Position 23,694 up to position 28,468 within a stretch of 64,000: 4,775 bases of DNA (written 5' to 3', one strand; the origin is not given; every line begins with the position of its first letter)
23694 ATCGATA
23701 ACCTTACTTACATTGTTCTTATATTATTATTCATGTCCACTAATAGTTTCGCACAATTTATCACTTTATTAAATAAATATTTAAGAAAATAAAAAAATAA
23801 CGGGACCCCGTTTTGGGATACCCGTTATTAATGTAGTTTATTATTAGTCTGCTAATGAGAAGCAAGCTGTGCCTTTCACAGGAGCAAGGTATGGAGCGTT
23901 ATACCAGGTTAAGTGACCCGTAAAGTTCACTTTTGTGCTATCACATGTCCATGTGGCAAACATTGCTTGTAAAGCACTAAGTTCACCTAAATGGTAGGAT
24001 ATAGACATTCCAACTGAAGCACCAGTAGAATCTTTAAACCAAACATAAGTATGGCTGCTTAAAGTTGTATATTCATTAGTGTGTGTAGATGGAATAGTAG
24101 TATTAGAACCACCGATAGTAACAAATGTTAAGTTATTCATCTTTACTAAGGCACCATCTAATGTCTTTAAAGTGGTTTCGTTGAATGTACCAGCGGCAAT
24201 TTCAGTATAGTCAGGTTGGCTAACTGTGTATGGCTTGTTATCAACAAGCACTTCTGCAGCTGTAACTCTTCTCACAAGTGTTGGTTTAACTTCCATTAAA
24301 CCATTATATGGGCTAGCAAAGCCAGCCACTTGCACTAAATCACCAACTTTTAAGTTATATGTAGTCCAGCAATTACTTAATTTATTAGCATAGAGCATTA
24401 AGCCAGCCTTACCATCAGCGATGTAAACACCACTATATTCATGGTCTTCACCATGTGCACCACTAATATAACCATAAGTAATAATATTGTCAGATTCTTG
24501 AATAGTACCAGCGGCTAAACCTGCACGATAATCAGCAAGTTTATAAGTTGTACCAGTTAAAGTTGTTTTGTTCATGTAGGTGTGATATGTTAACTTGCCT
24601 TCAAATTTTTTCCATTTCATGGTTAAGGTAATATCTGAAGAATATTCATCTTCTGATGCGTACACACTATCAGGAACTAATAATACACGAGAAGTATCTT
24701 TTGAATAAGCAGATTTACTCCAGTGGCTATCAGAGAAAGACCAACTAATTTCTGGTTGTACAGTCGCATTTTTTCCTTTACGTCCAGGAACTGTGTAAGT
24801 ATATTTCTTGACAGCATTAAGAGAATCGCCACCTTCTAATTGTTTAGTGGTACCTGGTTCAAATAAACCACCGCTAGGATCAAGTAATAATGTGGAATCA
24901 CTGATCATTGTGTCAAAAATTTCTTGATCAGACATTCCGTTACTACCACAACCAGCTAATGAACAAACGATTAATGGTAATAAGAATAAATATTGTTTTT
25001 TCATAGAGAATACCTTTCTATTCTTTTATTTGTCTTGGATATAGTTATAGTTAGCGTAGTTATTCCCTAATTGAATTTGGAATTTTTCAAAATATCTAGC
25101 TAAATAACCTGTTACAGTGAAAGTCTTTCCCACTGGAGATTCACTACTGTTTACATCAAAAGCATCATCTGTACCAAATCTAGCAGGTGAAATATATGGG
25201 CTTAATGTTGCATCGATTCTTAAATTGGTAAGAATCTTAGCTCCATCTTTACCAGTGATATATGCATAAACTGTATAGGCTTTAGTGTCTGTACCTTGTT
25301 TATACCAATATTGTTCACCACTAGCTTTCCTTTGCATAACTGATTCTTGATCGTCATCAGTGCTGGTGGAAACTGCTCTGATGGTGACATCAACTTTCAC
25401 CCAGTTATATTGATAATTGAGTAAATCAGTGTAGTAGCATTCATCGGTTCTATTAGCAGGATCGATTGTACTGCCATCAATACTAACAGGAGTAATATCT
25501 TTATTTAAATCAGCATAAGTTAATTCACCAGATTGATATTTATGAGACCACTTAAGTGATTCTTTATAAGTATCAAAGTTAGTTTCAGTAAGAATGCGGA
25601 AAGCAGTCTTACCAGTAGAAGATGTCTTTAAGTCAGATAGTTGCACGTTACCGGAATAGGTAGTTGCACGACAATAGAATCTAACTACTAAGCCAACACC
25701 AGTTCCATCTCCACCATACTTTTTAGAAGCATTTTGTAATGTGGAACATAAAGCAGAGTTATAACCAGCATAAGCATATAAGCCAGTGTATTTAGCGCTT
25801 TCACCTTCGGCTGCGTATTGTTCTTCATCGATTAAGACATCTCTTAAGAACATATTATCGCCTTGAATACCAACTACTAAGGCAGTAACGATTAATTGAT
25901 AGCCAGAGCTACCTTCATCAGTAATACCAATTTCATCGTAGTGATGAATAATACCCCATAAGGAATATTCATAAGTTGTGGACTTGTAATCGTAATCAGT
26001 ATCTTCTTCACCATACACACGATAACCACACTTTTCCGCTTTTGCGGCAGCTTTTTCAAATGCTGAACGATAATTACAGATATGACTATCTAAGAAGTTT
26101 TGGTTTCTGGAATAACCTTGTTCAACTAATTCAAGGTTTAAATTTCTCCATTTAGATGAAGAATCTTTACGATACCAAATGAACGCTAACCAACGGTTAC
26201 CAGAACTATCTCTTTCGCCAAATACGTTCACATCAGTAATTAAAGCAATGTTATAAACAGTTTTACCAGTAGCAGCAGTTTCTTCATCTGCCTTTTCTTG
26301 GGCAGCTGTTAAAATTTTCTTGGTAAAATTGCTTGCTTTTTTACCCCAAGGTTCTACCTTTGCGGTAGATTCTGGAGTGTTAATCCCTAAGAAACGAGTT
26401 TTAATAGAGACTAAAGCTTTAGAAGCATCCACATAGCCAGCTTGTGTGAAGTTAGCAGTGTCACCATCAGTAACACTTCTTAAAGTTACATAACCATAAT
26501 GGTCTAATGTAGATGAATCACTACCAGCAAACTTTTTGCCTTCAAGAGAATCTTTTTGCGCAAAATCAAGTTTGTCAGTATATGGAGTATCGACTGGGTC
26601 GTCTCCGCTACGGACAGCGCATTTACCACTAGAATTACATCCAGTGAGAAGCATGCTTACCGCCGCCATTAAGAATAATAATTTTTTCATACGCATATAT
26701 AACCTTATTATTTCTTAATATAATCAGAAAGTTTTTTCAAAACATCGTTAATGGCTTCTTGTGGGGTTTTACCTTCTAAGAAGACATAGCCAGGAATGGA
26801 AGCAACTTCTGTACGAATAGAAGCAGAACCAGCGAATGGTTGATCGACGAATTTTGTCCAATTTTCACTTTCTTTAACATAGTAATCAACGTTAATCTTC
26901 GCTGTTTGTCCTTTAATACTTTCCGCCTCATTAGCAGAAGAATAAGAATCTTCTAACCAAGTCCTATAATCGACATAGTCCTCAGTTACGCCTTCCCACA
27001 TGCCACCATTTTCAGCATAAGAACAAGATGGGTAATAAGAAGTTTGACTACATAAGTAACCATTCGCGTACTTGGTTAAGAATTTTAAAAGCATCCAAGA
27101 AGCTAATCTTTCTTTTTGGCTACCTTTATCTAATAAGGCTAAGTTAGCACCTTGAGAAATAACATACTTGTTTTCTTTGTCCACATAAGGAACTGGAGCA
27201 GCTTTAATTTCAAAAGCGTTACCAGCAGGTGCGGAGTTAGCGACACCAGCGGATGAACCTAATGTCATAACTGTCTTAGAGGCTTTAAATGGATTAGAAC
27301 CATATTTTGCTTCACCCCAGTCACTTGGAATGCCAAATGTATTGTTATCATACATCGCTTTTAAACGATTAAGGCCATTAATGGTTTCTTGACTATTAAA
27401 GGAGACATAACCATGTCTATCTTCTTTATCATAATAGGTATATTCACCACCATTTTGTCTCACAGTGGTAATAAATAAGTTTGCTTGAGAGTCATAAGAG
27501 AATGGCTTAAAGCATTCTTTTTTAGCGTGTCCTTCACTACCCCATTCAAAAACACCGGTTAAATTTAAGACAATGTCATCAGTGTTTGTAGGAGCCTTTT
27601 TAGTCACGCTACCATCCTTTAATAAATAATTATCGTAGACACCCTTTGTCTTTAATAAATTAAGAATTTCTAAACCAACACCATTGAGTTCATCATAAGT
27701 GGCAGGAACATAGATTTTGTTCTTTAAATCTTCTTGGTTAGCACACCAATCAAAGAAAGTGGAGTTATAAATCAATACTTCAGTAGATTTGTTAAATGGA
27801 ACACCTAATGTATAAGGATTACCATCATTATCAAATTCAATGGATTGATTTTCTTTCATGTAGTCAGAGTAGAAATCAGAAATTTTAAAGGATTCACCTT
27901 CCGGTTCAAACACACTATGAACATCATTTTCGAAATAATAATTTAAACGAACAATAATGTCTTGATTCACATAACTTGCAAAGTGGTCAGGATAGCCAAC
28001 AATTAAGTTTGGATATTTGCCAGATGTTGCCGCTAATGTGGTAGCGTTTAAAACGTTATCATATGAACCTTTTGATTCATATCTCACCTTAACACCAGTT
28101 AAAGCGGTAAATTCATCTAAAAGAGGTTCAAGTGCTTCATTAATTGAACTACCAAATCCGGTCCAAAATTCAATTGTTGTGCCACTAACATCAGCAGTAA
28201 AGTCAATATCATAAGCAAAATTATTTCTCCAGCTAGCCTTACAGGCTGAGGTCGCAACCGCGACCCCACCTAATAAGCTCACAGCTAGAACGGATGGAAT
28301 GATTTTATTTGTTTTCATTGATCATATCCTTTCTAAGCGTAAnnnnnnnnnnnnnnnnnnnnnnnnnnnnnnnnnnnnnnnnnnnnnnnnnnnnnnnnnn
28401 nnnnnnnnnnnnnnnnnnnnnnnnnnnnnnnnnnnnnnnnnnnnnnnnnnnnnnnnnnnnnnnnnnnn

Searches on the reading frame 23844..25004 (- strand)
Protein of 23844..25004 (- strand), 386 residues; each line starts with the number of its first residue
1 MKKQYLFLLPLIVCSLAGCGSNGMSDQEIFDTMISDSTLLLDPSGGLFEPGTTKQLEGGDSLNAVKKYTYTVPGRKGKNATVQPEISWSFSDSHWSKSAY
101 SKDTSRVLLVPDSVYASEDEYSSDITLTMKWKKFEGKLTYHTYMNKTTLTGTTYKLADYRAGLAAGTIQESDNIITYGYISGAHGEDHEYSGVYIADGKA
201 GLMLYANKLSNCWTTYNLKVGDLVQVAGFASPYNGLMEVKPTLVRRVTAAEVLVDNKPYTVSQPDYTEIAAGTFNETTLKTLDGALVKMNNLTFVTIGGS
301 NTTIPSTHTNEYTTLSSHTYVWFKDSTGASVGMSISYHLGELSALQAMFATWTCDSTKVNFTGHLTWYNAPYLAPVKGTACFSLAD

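Call 3: search_protein_families(library=pfam, proteins=[window:23844-25004:-], max_evalue=1)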
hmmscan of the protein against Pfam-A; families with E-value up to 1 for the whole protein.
window:23844-25004:- (386 aa): 1 family
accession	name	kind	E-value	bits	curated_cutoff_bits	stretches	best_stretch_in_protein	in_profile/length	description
PF18942.5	DUF5689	-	1.4e-05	25.5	28.6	1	157-370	7-205/217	Family of unknown function (DUF5689)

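Call 58: search_protein_families(library=pfam, alignment_id=A6, max_evalue=0.1)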
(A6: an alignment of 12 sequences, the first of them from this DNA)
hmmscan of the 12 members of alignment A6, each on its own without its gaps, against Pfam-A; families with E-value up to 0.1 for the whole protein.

A. member 1, seq(386 aa): 1 family
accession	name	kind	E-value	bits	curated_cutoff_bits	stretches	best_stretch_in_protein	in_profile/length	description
PF18942.5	DUF5689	-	1.4e-05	25.5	28.6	1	157-370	7-205/217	Family of unknown function (DUF5689)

B. families by the number of members that match (of 12 scanned): 6 families
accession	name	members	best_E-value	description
PF01336.31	tRNA_anti-codon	7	0.0049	OB-fold nucleic acid binding domain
PF18942.5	DUF5689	3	1.6e-06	Family of unknown function (DUF5689)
PF13943.11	WPP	2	0.011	WPP domain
PF17990.7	LodA_N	1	0.063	L-Lysine epsilon oxidase N-terminal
PF15528.11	Ntox23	1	0.067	Bacterial toxin 23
PF20602.3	pAdhesive_8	1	0.086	Putative adhesive domain (group 8)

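Call 59: search_solved_structures(query=A6, max_evalue=10)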
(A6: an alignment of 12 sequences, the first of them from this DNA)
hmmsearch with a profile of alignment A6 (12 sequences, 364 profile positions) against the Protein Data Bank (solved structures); distinct sequences matched with E-value up to 10: 7.
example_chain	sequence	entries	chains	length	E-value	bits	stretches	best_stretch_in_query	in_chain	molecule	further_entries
6zz6_B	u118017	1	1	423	0.22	13.7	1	62-153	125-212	Structural maintenance of chromosomes protein 3,Structural maintenance of chromosomes prot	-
6qpw_C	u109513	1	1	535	0.28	13.4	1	63-154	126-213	Structural maintenance of chromosomes protein 3,Structural maintenance of chromosomes prot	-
4ux3_A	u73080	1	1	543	0.3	13.2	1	64-154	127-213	STRUCTURAL MAINTENANCE OF CHROMOSOMES PROTEIN 3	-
5mu3_A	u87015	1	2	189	0.77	11.9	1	251-288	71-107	Central kinetochore subunit MCM21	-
8bp4_A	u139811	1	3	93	0.78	11.9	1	173-204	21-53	Leucine-rich repeat-containing protein 1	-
8bnb_A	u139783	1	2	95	0.81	11.8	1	173-204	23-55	Leucine-rich repeat-containing protein 1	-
6fib_B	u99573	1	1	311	1.3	11.2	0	326-357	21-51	Tumor necrosis factor ligand superfamily member 9,4-1BBL -CH/CL fusion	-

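Call 86: search_protein_families(library=ncbifam, proteins=[window:23844-25004:-], max_evalue=0.01)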
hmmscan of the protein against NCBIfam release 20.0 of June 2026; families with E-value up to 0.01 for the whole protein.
window:23844-25004:- (386 aa): 0 families

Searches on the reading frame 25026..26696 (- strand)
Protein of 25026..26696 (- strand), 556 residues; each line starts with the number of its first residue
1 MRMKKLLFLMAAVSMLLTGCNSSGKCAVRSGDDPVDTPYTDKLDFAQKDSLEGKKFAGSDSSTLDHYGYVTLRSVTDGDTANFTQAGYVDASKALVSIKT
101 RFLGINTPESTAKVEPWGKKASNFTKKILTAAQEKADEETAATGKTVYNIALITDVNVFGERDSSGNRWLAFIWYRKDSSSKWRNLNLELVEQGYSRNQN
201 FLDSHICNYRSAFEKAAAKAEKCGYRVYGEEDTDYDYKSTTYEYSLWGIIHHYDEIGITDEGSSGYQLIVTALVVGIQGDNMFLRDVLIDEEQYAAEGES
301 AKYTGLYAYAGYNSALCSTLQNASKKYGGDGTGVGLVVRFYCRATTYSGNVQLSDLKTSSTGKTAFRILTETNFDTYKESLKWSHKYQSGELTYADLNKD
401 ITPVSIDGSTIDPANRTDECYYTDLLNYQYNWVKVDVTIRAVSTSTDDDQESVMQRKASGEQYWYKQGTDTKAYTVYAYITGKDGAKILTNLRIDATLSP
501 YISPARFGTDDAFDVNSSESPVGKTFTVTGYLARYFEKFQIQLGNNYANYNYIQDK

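Call 3: search_protein_families(library=pfam, proteins=[window:25026-26696:-], max_evalue=1)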
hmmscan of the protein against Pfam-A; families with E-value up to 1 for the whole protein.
window:25026-26696:- (556 aa): 1 family
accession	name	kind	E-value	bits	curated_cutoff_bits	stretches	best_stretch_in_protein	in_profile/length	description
PF00565.23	SNase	-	2.8e-10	41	21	1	100-222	2-99/107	Staphylococcal nuclease homologue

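Call 7: find_related_loci(query=window:25026-26696:-, collection=genome_contigs, flank=10000)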
Query window:25026-26696:- (556 aa) in genome_contigs; peptide patterns used: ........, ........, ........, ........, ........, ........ (x = any residue, [..] = any of these).
67 stretches matched a pattern; 21 encode a relative of the query (tblastn E <= 1e-3); 21 distinct loci.
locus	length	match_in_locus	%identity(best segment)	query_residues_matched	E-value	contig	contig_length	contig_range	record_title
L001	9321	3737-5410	62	5-553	0e+0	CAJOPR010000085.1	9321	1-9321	uncultured Bacilli bacterium isolate Rumen_Coassembly_mag_592 genome assembly, contig: k87_32316852, whole genome shotgu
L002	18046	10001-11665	63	5-554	0e+0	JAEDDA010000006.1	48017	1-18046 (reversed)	MAG: Bacilli bacterium isolate MAG020 NODE_328_length_48017_cov_15.772028, whole genome shotgun sequence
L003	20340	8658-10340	60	5-555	0e+0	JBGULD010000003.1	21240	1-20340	MAG: Bacilli bacterium isolate ruminal_MAG_265 ruminal_MAG_265_contig_0004, whole genome shotgun sequence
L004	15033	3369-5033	59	5-554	0e+0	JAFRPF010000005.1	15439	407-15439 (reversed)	MAG: Bacilli bacterium isolate RGIG2675 Goat_Omasum-3__c478, whole genome shotgun sequence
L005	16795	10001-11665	59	5-554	0e+0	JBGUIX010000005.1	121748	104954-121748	MAG: Bacilli bacterium isolate ruminal_MAG_317 ruminal_MAG_317_contig_0005, whole genome shotgun sequence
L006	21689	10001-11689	59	1-553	0e+0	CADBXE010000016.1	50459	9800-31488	MAG: uncultured Erysipelotrichaceae bacterium isolate RUG14382 genome assembly, contig: RUG14382_asm_16, whole genome sh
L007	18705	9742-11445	58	1-553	0e+0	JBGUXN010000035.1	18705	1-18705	MAG: Bacilli bacterium isolate ruminal_MAG_52 ruminal_MAG_52_contig_0035, whole genome shotgun sequence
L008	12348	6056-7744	59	1-553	0e+0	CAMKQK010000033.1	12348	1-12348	MAG: uncultured Bacillales bacterium isolate SRR12081302_bin.41_metaWRAP_v1.3_MAG genome assembly, contig: ERZ12289775.9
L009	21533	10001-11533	58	25-554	0e+0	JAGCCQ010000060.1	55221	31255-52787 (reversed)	MAG: Bacilli bacterium isolate RGIG9670 Yak_Omasum-2__c668342, whole genome shotgun sequence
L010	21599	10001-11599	57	18-553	0e+0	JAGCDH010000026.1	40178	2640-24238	MAG: Bacilli bacterium isolate RGIG9687 Yak_Omasum-2__c970274, whole genome shotgun sequence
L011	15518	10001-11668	55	1-553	0e+0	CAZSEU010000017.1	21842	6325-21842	MAG TPA_asm: uncultured Staphylococcaceae bacterium isolate SRP192927_co6_739 genome assembly, contig: NODE_5040_length_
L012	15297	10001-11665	55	3-553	0e+0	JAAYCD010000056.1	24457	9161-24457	MAG: Erysipelotrichaceae bacterium isolate AS06rmzACSIP_379 302954_AS06, whole genome shotgun sequence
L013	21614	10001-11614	51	2-555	2e-168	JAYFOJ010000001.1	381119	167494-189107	MAG: Erysipelotrichaceae bacterium isolate 5L_41 c_5L_000000106310, whole genome shotgun sequence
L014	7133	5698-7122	58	1-466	9e-169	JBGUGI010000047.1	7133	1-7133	MAG: Bacilli bacterium isolate ruminal_MAG_378 ruminal_MAG_378_contig_0047, whole genome shotgun sequence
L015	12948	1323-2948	49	2-553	3e-163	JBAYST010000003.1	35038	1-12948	MAG: Bacilli bacterium isolate SO_2016_LW2_79 scaffold01999_LW138R_2016, whole genome shotgun sequence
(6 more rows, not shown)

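Call 86: search_protein_families(library=ncbifam, proteins=[window:25026-26696:-], max_evalue=0.01)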
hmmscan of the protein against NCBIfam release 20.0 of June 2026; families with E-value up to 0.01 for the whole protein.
window:25026-26696:- (556 aa): 2 families
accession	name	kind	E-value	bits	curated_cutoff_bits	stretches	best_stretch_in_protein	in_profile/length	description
NF047694.1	TnucaseNucIStaph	equivalog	8.3e-11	41.7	250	1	65-222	42-168/175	thermonuclease NucI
NF047969.1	CaNuclEcnA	equivalog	0.0001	22.3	180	1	73-198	10-122/151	calcium-activated nuclease EcnA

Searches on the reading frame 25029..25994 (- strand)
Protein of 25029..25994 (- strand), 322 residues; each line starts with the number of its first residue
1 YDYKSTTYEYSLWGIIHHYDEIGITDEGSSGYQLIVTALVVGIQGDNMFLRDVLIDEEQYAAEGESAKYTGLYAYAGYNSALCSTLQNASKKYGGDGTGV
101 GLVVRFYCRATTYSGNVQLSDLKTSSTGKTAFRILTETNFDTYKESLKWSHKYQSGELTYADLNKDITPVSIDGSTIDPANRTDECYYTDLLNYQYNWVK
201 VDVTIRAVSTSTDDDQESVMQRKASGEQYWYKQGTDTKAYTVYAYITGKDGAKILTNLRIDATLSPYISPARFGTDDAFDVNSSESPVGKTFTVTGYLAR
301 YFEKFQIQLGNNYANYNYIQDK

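Call 49: search_protein_families(library=pfam, alignment_id=A4, max_evalue=1)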
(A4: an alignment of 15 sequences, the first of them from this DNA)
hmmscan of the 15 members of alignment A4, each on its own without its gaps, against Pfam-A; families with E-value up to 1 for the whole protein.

A. member 1, seq(322 aa): 0 families

B. families by the number of members that match (of 15 scanned): 5 families
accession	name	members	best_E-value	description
PF01336.31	tRNA_anti-codon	3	0.0047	OB-fold nucleic acid binding domain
PF12259.13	Baculo_F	2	0.0054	Baculovirus F protein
PF08522.16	BT_3987-like_N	1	0.018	BT_3987-like, N-terminal domain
PF13100.11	OstA_2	1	0.019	OstA-like protein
PF23281.1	DAAF9_N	1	0.033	Dynein axonemal assembly factor 9 N-terminal domain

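Call 50: search_solved_structures(query=A4, max_evalue=10)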
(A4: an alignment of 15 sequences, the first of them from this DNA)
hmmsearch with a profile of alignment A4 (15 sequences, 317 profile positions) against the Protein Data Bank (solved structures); distinct sequences matched with E-value up to 10: 0.

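Call 78: find_related_loci(query=A4, collection=metagenome_contigs, flank=3000)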
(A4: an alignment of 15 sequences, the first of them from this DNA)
Query A4 (322 aa) in metagenome_contigs; peptide patterns used: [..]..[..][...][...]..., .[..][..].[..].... (x = any residue, [..] = any of these).
165 stretches matched a pattern; 31 encode a relative of the query (tblastn E <= 1e-3); 31 distinct loci.
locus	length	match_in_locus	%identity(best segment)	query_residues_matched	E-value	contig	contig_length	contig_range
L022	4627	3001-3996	64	1-320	8e-139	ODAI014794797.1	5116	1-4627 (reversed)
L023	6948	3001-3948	61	1-319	9e-136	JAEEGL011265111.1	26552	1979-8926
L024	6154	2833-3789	60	1-320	2e-134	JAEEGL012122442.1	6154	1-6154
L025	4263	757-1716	61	1-319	3e-135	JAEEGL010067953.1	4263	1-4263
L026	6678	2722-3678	61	1-319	6e-132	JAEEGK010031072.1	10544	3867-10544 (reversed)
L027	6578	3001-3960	61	1-320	7e-132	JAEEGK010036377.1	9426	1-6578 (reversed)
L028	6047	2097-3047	59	1-320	4e-127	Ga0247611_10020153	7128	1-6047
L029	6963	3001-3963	60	1-320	9e-125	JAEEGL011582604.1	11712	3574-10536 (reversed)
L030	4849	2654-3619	59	1-320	4e-125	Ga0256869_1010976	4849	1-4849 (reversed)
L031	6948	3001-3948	60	1-319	9e-117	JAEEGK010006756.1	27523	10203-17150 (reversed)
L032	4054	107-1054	60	1-319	1e-117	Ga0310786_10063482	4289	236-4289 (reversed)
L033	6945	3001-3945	57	1-319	1e-112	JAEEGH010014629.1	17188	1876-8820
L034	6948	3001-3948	55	1-319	3e-104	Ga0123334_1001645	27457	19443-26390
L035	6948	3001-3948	55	1-319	3e-104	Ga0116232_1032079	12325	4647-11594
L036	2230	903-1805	52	1-320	3e-108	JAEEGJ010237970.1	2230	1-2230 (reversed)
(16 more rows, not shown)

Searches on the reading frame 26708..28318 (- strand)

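Call 19: search_protein_families(library=pfam, proteins=[window:26708-28318:-], max_evalue=0.001)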
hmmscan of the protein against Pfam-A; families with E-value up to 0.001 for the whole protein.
window:26708-28318:- (536 aa): 1 family
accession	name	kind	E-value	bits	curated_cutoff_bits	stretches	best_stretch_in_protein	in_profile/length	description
PF01547.30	SBP_bac_1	-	8.1e-10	39.6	26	1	57-234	2-159/307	Bacterial extracellular solute-binding protein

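Call 86: search_protein_families(library=ncbifam, proteins=[window:26708-28318:-], max_evalue=0.01)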
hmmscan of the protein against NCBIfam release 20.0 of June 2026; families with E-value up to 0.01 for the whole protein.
window:26708-28318:- (536 aa): 1 family
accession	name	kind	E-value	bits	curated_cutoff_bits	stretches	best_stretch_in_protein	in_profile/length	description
NF008211.0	PRK10974.1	equivalog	2.7e-07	29.5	411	1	44-192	24-160/439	sn-glycerol-3-phosphate ABC transporter substrate-binding protein UgpB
